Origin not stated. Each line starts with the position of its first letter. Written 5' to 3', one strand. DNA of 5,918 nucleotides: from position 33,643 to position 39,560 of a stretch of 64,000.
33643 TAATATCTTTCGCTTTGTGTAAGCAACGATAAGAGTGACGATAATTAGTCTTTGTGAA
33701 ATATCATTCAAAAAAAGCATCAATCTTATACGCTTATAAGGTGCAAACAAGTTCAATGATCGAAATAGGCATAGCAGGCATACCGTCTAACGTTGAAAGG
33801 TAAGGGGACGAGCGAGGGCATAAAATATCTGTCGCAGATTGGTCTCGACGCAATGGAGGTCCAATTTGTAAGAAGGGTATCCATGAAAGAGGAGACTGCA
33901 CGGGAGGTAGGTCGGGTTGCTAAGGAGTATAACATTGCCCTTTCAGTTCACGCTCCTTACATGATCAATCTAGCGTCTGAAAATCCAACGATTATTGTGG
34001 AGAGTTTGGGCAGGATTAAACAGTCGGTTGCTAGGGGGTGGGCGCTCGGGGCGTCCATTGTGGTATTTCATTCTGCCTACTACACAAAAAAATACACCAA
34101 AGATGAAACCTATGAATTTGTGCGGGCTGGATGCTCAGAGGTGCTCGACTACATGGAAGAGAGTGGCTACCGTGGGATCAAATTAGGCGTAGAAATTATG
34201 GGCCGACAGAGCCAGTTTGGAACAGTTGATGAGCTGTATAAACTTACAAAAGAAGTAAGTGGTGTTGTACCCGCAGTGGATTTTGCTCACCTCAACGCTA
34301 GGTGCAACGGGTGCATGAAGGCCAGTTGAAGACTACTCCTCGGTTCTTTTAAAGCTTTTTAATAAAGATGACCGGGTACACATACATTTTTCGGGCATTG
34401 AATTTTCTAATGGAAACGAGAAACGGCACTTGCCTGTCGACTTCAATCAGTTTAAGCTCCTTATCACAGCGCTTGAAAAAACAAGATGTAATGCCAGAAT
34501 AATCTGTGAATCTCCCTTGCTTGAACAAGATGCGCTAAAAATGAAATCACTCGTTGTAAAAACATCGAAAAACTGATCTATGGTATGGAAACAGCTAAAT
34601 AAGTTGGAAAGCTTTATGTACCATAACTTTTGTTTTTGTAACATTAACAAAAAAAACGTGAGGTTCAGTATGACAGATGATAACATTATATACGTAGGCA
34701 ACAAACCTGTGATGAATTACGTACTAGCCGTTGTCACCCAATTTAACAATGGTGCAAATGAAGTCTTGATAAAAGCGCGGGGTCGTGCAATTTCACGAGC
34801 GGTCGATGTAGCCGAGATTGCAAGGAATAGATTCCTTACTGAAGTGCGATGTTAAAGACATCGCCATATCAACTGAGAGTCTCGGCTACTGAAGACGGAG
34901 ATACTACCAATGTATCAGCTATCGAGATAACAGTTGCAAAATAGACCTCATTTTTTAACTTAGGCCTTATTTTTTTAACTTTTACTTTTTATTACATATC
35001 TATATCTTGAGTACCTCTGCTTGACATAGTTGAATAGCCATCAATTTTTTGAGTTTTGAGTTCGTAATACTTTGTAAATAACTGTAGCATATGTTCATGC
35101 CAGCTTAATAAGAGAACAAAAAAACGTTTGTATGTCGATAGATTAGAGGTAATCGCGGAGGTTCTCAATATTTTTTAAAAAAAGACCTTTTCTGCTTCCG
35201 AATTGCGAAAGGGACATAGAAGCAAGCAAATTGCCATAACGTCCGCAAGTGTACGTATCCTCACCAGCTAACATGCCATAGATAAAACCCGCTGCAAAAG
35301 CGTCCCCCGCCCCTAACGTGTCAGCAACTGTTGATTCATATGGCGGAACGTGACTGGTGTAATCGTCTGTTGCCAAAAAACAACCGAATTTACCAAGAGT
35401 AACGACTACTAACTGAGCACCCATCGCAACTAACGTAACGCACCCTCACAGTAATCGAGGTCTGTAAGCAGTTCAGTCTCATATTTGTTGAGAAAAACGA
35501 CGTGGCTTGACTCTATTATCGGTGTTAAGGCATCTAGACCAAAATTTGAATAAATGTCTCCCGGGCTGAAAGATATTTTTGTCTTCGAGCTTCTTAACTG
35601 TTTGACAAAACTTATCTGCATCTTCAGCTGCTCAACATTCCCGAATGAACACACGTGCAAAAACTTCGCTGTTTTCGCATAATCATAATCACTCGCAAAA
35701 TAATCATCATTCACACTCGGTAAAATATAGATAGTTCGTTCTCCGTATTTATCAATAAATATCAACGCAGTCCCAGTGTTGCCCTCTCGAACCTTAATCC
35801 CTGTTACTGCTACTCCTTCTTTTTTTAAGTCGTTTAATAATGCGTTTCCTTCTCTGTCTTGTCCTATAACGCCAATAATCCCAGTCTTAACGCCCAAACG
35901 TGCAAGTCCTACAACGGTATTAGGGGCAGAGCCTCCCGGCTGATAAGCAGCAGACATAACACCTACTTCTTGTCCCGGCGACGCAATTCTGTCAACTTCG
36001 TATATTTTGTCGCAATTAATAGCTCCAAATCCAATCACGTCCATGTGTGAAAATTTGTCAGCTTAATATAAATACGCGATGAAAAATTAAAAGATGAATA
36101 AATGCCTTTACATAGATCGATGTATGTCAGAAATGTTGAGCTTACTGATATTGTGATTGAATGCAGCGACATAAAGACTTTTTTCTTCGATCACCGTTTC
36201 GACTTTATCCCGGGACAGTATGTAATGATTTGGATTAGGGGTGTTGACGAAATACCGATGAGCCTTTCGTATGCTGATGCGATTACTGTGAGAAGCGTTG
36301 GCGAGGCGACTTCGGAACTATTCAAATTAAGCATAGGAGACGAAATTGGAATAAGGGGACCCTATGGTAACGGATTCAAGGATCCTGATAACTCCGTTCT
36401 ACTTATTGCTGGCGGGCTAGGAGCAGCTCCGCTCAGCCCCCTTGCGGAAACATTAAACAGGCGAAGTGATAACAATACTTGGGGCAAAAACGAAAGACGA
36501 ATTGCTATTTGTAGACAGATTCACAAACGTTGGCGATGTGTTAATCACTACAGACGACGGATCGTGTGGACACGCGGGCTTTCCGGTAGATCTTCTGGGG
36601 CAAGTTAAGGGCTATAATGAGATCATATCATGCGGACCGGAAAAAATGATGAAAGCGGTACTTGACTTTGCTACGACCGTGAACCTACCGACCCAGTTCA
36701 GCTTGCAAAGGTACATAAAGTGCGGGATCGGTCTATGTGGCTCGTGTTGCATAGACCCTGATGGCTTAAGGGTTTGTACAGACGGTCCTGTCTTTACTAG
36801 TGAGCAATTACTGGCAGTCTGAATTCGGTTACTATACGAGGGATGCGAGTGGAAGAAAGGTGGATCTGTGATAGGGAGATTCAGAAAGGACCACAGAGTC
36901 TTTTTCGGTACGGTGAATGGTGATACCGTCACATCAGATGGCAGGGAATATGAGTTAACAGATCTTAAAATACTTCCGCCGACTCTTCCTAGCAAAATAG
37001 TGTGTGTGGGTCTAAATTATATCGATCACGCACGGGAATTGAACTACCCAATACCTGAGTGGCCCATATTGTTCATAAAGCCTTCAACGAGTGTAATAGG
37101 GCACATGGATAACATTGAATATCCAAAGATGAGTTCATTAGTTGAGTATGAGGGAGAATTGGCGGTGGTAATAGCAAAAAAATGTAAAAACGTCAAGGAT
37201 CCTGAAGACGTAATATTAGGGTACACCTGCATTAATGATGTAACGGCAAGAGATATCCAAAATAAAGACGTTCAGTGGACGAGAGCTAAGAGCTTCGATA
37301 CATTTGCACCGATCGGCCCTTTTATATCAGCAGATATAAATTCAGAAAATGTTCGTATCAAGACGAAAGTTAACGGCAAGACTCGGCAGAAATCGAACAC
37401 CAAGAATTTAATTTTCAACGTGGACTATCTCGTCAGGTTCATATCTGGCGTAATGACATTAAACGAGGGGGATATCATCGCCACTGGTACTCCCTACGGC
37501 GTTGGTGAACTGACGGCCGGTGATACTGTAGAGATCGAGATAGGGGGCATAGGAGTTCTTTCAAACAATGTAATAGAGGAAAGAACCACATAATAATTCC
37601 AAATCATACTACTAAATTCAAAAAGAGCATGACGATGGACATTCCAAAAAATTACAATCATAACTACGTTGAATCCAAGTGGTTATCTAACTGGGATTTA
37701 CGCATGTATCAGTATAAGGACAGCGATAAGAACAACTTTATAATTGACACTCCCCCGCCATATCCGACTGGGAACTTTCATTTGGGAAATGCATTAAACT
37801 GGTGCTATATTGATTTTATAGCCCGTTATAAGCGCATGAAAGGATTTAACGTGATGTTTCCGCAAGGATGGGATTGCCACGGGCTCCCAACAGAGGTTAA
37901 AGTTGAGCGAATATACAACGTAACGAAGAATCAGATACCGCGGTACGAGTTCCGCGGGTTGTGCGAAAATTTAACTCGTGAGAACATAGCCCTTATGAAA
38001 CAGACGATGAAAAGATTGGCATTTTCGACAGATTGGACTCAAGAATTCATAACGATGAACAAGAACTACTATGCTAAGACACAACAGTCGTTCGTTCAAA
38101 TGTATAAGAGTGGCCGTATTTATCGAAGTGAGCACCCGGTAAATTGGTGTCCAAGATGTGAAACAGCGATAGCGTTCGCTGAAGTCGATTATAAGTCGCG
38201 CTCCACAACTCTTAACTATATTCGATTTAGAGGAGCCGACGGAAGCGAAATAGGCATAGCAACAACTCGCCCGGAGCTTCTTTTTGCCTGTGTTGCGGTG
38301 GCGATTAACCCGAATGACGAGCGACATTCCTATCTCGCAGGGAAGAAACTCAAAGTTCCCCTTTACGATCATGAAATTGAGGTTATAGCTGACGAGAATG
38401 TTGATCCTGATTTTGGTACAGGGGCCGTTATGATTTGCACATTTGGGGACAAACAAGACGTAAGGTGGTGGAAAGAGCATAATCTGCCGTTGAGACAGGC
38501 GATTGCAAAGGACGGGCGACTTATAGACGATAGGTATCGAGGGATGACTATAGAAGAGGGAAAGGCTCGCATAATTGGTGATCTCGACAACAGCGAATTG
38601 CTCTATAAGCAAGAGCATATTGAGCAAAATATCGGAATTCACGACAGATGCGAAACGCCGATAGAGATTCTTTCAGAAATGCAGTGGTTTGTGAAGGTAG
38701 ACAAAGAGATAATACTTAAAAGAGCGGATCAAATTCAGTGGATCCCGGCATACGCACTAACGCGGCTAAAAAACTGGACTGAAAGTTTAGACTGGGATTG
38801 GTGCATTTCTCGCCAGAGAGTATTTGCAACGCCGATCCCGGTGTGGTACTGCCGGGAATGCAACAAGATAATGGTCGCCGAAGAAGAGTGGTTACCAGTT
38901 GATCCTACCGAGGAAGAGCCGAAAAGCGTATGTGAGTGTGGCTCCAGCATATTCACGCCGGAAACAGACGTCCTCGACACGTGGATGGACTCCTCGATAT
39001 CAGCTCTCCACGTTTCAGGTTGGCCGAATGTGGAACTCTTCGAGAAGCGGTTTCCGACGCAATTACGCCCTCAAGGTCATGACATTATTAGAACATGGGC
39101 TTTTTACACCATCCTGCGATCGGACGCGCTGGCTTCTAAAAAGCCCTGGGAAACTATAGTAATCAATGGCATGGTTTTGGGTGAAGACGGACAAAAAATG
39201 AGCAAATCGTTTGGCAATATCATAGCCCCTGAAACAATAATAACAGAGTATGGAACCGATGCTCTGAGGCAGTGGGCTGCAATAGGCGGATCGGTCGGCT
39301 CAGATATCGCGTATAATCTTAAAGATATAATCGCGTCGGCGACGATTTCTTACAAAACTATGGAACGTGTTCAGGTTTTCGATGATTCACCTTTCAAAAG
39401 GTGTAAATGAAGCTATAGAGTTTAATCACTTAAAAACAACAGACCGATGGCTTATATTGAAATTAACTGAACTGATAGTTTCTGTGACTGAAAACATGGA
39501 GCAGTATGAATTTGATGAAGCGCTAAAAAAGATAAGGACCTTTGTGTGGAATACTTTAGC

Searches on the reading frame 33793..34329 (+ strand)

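Call 55: search_protein_families(library=pfam, max_evalue=0.00001, proteins=[window:33793-34329:+])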
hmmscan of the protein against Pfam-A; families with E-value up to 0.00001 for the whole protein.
window:33793-34329:+ (178 aa): 1 family
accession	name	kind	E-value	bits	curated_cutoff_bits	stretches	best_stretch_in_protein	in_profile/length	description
PF01261.30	AP_endonuc_2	-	1.7e-25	90.6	31.1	1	11-171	2-166/249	Xylose isomerase-like TIM barrel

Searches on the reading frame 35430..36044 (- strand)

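Call 55: search_protein_families(library=pfam, max_evalue=0.00001, proteins=[window:35430-36044:-])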
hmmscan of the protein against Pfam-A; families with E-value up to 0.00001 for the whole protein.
window:35430-36044:- (204 aa): 1 family
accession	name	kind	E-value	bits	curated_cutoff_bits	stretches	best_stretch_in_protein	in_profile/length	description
PF00294.29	PfkB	-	1.5e-25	90.6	25.8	1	6-195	7-199/302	pfkB family carbohydrate kinase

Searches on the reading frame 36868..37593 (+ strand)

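Call 55: search_protein_families(library=pfam, max_evalue=0.00001, proteins=[window:36868-37593:+])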
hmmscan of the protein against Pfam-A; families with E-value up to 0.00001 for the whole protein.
window:36868-37593:+ (241 aa): 1 family
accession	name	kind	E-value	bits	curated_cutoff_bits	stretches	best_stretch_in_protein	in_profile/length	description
PF01557.24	FAA_hydrolase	-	1.3e-66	224.8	23.9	1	43-235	1-213/214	Fumarylacetoacetate (FAA) hydrolase C-terminal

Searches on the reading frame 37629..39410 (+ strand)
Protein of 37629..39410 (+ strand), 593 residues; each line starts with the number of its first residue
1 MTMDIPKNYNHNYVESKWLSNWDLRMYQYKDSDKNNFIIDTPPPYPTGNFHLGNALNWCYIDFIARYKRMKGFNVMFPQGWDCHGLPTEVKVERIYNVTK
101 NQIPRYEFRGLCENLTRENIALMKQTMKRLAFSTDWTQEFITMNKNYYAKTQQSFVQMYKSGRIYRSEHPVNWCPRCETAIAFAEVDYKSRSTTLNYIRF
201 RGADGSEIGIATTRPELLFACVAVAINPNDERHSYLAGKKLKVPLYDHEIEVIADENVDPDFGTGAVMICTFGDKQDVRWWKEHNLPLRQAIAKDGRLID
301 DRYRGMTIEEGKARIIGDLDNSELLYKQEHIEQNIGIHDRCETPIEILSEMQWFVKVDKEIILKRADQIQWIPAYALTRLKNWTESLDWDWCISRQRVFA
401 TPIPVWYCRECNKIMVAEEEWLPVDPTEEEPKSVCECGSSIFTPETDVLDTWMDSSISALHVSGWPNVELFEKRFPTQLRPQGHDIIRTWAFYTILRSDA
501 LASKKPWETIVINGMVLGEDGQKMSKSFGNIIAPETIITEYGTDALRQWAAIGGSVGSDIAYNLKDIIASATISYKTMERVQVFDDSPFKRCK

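Call 55: search_protein_families(library=pfam, max_evalue=0.00001, proteins=[window:37629-39410:+])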
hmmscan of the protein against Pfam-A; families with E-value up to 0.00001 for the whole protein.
window:37629-39410:+ (593 aa): 3 families
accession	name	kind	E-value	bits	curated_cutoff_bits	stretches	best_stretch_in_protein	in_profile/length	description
PF00133.28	tRNA-synt_1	-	2e-98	330.3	22.7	1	20-561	4-412/414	tRNA synthetases class I (I, L, M and V)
PF09334.17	tRNA-synt_1g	-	1.2e-21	77.3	20.1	2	38-182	2-131/391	tRNA synthetases class I (M)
PF13603.12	tRNA-synt_1_2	-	1.2e-07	31.8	25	1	231-312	79-161/185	Leucyl-tRNA synthetase, editing domain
